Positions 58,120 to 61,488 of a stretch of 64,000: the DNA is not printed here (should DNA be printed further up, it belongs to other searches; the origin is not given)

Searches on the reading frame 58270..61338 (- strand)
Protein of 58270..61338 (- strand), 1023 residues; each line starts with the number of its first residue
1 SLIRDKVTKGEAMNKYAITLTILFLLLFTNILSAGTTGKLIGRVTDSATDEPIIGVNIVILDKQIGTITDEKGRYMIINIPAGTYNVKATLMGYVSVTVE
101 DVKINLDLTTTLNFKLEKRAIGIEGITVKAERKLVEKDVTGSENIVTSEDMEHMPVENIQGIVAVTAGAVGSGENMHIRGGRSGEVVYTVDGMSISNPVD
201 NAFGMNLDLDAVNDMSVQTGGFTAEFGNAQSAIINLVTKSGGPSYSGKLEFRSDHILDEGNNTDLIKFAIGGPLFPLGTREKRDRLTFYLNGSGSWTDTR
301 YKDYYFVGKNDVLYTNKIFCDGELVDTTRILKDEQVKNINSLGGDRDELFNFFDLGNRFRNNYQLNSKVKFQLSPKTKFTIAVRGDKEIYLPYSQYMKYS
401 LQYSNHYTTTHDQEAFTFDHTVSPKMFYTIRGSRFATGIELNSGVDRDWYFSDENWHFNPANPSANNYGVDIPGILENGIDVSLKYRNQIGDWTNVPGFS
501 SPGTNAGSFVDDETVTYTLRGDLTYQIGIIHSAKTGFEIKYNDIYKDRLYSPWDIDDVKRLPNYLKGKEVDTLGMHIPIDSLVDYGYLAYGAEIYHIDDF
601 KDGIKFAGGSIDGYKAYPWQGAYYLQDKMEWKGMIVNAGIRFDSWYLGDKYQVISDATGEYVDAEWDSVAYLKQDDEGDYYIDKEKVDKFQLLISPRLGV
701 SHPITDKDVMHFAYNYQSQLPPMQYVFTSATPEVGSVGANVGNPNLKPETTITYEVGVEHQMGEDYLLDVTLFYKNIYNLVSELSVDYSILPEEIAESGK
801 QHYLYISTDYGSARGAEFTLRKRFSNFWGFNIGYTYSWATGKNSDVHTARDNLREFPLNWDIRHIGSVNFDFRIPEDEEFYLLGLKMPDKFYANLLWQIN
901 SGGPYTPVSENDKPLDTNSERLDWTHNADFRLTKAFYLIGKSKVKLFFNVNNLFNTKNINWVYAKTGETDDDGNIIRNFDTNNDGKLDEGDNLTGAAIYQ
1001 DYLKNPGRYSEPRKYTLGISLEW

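Call 57: search_protein_families(library=pfam, proteins=[window:58270-61338:-], max_evalue=0.00001)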
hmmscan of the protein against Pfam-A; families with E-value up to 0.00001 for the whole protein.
window:58270-61338:- (1023 aa): 5 families
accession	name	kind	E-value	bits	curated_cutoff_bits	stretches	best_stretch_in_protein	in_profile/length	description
PF00593.30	TonB_dep_Rec_b-barrel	-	2.2e-23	84.3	27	1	493-953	28-436/436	TonB dependent receptor-like, beta-barrel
PF13715.12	CarbopepD_reg_2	-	1.8e-17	63.6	32.2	1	42-128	3-88/88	CarboxypepD_reg-like domain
PF13620.12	CarboxypepD_reg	-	3e-17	63.2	32.3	1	41-117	3-82/82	Carboxypeptidase regulatory-like domain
PF07715.20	Plug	-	5.7e-09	36.9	23.9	1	137-229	3-102/107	TonB-dependent Receptor Plug Domain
PF25183.1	OMP_b-brl_4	-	9.2e-08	31.4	30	0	717-912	499-720/838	Outer membrane beta barrel domain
